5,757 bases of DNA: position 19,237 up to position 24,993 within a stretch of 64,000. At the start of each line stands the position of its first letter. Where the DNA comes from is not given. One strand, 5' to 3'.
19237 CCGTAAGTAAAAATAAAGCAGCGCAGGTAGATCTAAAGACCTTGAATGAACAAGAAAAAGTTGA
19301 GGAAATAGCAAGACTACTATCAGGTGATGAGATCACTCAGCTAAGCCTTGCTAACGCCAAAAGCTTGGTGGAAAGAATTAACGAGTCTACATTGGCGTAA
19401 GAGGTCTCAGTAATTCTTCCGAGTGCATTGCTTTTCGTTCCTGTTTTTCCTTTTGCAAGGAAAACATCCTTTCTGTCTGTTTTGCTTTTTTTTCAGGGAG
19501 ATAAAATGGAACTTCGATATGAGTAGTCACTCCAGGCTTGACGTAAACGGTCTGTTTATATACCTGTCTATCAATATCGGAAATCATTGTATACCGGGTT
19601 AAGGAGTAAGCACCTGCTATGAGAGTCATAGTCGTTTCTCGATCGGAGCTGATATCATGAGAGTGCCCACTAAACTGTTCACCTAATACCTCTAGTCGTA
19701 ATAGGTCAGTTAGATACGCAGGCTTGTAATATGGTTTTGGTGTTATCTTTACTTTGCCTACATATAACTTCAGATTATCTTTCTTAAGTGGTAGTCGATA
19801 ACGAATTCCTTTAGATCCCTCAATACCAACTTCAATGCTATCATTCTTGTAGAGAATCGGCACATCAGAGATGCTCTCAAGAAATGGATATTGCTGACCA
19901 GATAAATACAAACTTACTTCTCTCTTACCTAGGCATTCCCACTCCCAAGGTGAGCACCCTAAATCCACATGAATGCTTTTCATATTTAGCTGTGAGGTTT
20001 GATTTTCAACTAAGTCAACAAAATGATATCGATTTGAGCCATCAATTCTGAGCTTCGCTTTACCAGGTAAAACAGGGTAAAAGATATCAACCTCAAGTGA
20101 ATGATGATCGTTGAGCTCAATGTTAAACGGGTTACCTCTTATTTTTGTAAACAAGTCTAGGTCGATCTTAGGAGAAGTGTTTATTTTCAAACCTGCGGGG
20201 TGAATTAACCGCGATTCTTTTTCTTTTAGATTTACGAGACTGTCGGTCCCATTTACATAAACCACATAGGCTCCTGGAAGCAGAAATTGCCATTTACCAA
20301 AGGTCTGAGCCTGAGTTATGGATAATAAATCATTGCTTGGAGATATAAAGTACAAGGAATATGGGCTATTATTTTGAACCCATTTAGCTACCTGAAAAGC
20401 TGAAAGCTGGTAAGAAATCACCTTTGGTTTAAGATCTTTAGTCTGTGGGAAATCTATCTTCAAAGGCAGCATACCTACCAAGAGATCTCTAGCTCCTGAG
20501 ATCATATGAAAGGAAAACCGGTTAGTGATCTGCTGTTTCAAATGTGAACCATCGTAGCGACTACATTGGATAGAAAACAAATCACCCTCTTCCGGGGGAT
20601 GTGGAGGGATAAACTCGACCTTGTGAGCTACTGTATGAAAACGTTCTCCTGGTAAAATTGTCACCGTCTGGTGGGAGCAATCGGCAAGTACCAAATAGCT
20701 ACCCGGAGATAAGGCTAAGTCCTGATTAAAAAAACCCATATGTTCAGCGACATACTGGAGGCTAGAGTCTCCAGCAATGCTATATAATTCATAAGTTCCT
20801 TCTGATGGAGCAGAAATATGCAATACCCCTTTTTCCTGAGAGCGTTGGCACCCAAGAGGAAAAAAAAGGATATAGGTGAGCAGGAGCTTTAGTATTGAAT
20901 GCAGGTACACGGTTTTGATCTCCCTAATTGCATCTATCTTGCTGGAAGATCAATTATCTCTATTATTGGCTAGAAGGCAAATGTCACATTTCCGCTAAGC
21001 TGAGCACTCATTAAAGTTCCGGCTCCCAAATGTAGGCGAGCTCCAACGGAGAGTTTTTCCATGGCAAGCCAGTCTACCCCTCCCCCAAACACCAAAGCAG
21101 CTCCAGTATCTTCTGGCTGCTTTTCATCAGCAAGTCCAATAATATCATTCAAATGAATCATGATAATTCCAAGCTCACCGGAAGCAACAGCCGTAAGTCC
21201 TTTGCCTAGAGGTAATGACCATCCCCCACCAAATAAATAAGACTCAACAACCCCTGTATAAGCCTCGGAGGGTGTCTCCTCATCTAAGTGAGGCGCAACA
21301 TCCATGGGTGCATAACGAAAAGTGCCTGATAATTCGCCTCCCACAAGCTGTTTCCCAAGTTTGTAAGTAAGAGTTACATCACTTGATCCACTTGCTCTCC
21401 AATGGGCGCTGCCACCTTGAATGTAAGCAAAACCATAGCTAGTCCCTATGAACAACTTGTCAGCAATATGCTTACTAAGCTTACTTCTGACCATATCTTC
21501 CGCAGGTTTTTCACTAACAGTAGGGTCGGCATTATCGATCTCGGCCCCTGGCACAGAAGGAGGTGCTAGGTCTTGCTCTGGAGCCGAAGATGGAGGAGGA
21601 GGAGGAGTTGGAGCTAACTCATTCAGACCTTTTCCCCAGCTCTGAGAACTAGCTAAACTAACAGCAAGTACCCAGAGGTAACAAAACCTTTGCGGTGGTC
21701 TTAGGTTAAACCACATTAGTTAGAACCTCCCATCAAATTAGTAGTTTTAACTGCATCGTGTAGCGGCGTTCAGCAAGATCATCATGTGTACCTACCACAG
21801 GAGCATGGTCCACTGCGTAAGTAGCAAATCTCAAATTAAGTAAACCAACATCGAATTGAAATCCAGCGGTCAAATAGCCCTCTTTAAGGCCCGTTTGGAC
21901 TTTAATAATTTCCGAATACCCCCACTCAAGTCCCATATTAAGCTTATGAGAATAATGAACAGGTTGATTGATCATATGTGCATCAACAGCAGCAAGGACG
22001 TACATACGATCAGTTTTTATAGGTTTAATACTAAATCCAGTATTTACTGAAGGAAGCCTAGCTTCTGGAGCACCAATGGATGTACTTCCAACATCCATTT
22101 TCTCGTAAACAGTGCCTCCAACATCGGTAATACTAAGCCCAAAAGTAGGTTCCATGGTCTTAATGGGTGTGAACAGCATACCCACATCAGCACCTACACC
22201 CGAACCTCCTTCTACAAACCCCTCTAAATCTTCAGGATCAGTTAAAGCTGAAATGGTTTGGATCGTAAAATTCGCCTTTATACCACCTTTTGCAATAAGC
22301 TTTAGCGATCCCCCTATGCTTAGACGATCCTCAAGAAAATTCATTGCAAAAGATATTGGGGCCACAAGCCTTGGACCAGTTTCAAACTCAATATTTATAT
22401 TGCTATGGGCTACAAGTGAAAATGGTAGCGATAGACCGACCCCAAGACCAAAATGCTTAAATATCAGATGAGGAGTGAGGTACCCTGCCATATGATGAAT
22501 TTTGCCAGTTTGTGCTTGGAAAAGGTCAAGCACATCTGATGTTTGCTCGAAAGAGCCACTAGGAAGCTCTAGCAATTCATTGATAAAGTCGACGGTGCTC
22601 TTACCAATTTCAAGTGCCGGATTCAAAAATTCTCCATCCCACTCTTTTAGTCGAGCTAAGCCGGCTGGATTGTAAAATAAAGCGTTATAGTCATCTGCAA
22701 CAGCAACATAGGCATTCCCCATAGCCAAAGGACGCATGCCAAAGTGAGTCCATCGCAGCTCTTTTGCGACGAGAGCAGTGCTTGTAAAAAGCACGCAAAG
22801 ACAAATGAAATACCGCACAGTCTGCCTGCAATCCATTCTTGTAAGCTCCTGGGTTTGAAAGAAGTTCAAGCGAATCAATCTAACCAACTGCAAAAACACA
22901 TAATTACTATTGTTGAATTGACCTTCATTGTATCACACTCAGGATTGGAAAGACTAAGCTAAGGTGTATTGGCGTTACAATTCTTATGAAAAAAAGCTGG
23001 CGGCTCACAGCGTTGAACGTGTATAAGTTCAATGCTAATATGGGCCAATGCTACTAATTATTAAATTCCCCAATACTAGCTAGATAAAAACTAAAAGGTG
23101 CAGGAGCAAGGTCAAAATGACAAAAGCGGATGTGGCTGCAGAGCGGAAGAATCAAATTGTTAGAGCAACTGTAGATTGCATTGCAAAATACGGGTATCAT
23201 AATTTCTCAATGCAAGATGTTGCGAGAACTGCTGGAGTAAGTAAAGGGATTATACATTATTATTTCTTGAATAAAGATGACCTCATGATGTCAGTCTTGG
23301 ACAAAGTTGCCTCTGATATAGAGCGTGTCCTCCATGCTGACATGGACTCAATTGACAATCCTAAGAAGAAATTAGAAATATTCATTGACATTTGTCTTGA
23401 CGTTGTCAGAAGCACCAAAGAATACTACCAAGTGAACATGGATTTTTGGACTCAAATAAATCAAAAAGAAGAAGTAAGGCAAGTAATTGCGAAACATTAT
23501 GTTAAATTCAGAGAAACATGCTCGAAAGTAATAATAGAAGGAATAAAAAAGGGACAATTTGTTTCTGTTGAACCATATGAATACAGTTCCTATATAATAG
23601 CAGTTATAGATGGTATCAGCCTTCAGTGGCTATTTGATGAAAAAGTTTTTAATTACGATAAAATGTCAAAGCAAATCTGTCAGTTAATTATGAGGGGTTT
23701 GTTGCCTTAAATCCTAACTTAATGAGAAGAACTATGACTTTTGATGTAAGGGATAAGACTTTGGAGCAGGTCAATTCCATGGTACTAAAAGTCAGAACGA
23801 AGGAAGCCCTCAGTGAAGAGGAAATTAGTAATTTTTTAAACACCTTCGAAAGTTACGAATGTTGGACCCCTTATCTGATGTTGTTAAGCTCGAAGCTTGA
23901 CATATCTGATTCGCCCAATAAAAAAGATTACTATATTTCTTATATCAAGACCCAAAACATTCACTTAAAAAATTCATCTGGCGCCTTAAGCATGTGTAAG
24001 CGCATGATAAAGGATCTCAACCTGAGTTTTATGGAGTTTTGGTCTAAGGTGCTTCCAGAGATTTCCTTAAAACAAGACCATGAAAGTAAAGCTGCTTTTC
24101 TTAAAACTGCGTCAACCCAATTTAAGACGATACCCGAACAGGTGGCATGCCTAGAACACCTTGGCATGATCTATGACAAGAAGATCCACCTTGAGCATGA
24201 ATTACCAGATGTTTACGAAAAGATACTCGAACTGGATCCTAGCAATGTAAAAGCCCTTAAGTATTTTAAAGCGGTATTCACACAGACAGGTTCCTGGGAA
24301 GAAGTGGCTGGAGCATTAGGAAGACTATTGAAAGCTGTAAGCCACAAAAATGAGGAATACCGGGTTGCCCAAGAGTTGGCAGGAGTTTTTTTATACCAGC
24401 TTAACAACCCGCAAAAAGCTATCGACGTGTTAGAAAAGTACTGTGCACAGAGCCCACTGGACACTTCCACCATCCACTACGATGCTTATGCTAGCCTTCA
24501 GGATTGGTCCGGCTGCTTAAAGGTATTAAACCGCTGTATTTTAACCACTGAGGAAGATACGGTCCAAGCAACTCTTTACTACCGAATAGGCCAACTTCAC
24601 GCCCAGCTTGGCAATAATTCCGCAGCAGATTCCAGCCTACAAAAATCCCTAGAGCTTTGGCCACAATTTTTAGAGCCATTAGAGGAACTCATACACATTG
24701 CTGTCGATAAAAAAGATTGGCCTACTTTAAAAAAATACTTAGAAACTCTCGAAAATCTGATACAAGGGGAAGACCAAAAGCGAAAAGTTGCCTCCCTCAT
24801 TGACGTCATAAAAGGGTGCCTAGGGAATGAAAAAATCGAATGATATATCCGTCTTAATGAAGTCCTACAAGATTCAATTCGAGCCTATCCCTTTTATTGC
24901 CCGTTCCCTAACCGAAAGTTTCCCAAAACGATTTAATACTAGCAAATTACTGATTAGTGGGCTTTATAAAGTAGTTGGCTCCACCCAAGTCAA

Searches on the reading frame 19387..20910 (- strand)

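Call 7: search_protein_families(library=pfam, proteins=[window:19387-20910:-], max_evalue=0.00001)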
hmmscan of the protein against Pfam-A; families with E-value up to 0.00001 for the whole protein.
window:19387-20910:- (507 aa): 0 families

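Call 18: search_protein_families(library=pfam, proteins=[window:19387-20910:-], max_evalue=0.001)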
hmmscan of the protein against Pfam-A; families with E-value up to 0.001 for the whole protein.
window:19387-20910:- (507 aa): 0 families

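Call 89: search_protein_families(library=pfam, proteins=[window:19387-20910:-], max_evalue=1)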
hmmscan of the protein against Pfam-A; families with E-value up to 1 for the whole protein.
window:19387-20910:- (507 aa): 1 family
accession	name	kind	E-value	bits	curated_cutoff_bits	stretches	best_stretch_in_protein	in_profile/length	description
PF14660.12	DUF4458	-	0.23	12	22.4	1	424-454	70-100/114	Domain of unknown function (DUF4458)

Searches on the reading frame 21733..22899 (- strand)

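Call 7: search_protein_families(library=pfam, proteins=[window:21733-22899:-], max_evalue=0.00001)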
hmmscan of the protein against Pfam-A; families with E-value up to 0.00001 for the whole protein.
window:21733-22899:- (388 aa): 0 families

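Call 89: search_protein_families(library=pfam, proteins=[window:21733-22899:-], max_evalue=1)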
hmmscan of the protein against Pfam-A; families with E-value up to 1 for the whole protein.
window:21733-22899:- (388 aa): 2 families
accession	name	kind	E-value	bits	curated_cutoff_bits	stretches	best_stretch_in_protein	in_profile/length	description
PF18990.6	DUF5723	-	0.0056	16.8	26.8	1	225-267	203-244/376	Family of unknown function (DUF5723)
PF03349.22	Toluene_X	-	0.042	12.8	29.7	1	59-108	26-71/421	Outer membrane protein transport protein (OMPP1/FadL/TodX)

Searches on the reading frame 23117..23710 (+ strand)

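Call 7: search_protein_families(library=pfam, proteins=[window:23117-23710:+], max_evalue=0.00001)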
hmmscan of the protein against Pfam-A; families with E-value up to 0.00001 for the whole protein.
window:23117-23710:+ (197 aa): 4 families
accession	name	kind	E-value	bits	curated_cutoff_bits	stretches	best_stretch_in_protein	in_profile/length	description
PF00440.29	TetR_N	-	7.5e-14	51.7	24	1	14-57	1-44/47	Bacterial regulatory proteins, tetR family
PF13977.11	TetR_C_6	-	2.4e-11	44.3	27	1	82-193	1-112/115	BetI-type transcriptional repressor, C-terminal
PF17922.6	TetR_C_17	-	1.9e-07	31.7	26.1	1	91-173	7-91/100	Tetracyclin repressor-like, C-terminal domain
PF08359.16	TetR_C_4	-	1.2e-06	29.2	21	1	68-194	9-133/133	YsiA-like protein, C-terminal region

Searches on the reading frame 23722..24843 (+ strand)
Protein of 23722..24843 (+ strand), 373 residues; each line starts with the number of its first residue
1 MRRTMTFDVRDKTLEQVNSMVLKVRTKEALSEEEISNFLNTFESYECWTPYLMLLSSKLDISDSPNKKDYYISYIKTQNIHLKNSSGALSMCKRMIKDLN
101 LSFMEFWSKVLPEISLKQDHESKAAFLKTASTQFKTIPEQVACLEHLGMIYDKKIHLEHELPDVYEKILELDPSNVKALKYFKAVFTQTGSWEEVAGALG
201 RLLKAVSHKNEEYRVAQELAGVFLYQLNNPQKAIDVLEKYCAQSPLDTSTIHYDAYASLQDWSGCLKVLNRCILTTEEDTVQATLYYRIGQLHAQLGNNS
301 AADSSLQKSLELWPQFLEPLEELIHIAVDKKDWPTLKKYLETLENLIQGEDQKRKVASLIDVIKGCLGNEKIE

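Call 15: search_protein_families(library=pfam, proteins=[window:23722-24843:+], max_evalue=0.00001)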
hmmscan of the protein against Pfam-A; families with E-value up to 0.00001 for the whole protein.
window:23722-24843:+ (373 aa): 5 families
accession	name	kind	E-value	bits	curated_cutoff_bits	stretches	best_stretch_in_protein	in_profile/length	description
PF13428.12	TPR_14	-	7.8e-10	38.9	23.5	0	217-248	4-35/44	Tetratricopeptide repeat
PF13181.12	TPR_8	-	2.7e-08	33.8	25.7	0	283-312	1-30/34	Tetratricopeptide repeat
PF13371.12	TPR_9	-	2.6e-07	31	35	0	256-314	5-60/73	Tetratricopeptide repeat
PF00515.34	TPR_1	-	3.9e-07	30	27.8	0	284-316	2-34/34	Tetratricopeptide repeat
PF07719.23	TPR_2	-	4e-07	30.1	27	0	283-312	1-30/34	Tetratricopeptide repeat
